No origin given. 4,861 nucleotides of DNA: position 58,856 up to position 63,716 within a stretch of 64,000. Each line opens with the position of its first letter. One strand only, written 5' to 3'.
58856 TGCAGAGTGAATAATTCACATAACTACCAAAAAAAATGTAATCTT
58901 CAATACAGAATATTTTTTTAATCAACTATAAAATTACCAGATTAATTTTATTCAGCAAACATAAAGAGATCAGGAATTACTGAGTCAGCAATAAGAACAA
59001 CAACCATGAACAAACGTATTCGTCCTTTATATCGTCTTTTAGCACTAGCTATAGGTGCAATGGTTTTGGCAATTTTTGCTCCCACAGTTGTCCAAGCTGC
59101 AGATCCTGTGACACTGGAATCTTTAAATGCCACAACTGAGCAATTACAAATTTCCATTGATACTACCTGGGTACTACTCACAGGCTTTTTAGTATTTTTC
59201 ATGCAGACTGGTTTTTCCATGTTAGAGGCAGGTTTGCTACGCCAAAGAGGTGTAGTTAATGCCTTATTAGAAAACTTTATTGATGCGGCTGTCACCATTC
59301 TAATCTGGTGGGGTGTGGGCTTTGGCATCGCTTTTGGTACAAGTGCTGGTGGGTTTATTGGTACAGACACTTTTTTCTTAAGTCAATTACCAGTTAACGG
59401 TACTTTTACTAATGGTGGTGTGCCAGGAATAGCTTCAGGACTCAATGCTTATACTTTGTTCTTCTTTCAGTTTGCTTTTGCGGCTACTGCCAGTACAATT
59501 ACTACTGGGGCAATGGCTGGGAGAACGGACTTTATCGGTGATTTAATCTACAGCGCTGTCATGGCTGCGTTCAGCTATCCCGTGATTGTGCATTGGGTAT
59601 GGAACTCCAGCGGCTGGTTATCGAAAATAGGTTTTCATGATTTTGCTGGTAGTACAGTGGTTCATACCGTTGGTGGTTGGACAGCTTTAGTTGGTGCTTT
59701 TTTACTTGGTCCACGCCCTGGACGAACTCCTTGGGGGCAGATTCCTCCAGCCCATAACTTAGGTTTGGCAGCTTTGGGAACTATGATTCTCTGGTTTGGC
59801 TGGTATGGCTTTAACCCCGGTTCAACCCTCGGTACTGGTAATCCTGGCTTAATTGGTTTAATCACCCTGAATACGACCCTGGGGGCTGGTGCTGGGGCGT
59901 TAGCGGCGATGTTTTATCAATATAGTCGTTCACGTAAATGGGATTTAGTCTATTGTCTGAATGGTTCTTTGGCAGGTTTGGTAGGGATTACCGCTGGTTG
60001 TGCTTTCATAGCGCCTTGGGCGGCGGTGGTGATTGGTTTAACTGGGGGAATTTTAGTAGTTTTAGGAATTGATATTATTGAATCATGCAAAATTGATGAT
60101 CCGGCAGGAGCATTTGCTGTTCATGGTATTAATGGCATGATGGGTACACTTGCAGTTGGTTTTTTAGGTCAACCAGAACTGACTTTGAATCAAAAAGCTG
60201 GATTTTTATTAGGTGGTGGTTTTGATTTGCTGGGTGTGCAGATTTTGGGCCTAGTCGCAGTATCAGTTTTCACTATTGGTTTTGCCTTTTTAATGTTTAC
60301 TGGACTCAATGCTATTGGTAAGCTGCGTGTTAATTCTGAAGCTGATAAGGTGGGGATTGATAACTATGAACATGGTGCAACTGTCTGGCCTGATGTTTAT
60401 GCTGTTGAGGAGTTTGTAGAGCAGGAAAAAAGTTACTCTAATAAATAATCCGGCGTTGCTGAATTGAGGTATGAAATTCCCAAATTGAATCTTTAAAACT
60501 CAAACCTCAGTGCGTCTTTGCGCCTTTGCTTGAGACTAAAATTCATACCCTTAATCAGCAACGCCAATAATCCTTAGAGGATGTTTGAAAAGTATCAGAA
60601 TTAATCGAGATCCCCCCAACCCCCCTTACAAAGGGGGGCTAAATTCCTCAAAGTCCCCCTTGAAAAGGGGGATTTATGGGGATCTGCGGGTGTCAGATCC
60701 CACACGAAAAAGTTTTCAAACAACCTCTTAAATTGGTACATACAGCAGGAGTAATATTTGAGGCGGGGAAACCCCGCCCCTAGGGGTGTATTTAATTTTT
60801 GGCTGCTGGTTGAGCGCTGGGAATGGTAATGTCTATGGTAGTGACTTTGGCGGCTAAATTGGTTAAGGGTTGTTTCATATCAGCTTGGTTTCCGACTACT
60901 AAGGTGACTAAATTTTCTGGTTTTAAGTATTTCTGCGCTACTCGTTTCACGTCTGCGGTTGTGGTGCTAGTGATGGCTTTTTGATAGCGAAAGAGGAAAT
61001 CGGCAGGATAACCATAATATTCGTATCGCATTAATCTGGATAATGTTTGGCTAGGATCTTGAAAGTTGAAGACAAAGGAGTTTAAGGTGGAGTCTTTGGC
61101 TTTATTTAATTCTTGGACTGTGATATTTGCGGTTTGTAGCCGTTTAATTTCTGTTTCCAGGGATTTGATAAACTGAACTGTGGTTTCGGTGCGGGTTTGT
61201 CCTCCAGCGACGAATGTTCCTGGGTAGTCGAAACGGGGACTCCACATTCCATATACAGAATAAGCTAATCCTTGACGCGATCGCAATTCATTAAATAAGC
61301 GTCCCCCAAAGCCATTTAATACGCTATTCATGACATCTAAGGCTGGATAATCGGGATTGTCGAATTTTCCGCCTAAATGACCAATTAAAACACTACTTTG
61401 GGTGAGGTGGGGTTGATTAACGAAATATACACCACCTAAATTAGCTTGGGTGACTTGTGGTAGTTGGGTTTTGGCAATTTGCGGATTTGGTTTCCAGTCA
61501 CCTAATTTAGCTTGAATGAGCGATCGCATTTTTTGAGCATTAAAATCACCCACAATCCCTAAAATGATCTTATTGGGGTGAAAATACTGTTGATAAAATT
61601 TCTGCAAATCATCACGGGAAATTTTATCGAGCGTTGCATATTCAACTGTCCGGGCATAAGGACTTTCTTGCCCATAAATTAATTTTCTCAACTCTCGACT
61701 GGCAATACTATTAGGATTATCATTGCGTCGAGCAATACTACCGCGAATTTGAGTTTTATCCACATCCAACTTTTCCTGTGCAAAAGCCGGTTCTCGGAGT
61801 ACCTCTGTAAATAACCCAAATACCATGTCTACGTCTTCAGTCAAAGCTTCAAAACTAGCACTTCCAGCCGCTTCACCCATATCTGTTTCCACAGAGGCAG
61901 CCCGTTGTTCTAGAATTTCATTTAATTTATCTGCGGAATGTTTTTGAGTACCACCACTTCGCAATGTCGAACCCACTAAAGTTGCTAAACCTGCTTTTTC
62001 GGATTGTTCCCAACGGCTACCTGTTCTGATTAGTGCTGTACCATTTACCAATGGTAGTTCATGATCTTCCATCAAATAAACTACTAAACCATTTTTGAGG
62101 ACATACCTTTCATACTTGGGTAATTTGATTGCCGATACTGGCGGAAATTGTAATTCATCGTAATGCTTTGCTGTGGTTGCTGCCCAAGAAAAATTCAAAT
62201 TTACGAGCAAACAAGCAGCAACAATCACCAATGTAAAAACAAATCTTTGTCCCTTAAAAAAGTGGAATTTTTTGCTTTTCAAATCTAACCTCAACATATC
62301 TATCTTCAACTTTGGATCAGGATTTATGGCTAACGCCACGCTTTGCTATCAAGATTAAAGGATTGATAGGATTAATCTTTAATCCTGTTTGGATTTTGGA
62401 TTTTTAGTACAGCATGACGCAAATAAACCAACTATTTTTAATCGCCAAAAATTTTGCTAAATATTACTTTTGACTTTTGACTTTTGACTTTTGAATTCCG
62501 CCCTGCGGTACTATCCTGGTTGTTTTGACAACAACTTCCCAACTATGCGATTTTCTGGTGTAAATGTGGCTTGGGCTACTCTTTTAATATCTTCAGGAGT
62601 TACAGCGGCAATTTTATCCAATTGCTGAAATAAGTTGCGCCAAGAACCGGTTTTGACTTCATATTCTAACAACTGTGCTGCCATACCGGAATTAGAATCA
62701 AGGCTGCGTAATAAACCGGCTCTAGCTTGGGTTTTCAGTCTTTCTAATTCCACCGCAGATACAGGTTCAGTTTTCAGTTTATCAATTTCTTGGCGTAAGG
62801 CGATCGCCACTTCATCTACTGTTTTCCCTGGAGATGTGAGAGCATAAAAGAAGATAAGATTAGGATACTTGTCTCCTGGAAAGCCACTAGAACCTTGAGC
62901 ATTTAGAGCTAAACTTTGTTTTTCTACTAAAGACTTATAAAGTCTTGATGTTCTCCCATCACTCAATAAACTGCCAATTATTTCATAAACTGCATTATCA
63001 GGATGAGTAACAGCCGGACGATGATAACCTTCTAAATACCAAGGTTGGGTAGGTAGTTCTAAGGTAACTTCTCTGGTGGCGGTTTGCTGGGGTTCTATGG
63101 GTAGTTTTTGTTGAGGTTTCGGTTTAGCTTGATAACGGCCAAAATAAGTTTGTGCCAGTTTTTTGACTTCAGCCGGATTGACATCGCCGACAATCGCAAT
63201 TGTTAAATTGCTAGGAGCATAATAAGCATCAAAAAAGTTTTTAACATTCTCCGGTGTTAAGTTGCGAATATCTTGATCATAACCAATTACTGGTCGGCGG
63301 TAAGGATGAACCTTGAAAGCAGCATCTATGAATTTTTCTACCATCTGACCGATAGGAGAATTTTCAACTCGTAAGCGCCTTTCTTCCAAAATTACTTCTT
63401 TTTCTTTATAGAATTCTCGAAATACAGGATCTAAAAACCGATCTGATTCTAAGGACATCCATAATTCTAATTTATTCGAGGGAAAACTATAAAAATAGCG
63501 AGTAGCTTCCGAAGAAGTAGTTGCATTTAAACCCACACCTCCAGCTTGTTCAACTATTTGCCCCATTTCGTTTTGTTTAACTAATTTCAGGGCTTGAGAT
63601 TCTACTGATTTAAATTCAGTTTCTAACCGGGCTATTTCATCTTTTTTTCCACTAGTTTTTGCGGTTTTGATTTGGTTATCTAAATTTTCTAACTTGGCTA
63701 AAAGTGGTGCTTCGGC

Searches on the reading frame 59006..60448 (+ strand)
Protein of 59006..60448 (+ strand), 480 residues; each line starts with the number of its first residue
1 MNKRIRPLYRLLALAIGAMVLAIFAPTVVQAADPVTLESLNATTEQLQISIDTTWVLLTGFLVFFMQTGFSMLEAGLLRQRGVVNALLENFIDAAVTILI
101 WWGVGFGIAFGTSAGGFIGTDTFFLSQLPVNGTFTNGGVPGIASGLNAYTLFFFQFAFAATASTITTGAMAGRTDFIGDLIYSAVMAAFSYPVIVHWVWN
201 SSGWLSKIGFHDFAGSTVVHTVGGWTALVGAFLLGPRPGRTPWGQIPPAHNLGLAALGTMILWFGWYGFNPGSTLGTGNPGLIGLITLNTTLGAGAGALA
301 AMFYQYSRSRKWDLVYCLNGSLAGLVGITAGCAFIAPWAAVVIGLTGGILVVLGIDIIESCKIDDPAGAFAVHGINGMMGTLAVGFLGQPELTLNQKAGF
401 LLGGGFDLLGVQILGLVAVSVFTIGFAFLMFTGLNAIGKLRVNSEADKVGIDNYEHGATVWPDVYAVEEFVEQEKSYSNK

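Call 49: search_protein_families(library=pfam, proteins=[window:59006-60448:+], max_evalue=0.00001)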
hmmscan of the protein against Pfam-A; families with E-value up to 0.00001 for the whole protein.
window:59006-60448:+ (480 aa): 1 family
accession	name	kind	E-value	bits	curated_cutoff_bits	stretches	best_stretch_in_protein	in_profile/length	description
PF00909.26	Ammonium_transp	-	4.4e-113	378.5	23.2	1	55-459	2-397/399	Ammonium Transporter Family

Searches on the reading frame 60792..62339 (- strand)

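Call 49: search_protein_families(library=pfam, proteins=[window:60792-62339:-], max_evalue=0.00001)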
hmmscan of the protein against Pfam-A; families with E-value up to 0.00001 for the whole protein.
window:60792-62339:- (515 aa): 2 families
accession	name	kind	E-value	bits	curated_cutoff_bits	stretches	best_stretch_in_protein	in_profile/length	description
PF05193.26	Peptidase_M16_C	-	2e-37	129.3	23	1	239-416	1-179/181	Peptidase M16 inactive domain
PF00675.25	Peptidase_M16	-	2.4e-09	37.7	22.3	1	103-223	18-137/149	Insulinase (Peptidase family M16)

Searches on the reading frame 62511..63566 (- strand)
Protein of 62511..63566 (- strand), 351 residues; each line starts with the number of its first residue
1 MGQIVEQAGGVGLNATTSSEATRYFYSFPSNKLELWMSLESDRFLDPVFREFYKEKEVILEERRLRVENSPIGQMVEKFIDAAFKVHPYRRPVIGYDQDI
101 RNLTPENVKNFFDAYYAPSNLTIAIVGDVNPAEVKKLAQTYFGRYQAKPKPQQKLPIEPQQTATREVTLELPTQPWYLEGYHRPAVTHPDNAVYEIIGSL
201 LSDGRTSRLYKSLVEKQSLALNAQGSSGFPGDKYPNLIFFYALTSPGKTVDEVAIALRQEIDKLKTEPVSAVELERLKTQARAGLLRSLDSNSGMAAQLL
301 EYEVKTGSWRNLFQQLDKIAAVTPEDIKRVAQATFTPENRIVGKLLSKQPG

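Call 50: search_protein_families(library=pfam, proteins=[window:62511-63566:-], max_evalue=0.00001)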
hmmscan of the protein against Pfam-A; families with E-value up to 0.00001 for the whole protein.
window:62511-63566:- (351 aa): 2 families
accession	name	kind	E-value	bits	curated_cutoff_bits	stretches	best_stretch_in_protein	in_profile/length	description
PF05193.26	Peptidase_M16_C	-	6.6e-35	121.1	23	1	102-280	1-180/181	Peptidase M16 inactive domain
PF00675.25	Peptidase_M16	-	2.9e-06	27.7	22.3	0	7-94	59-146/149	Insulinase (Peptidase family M16)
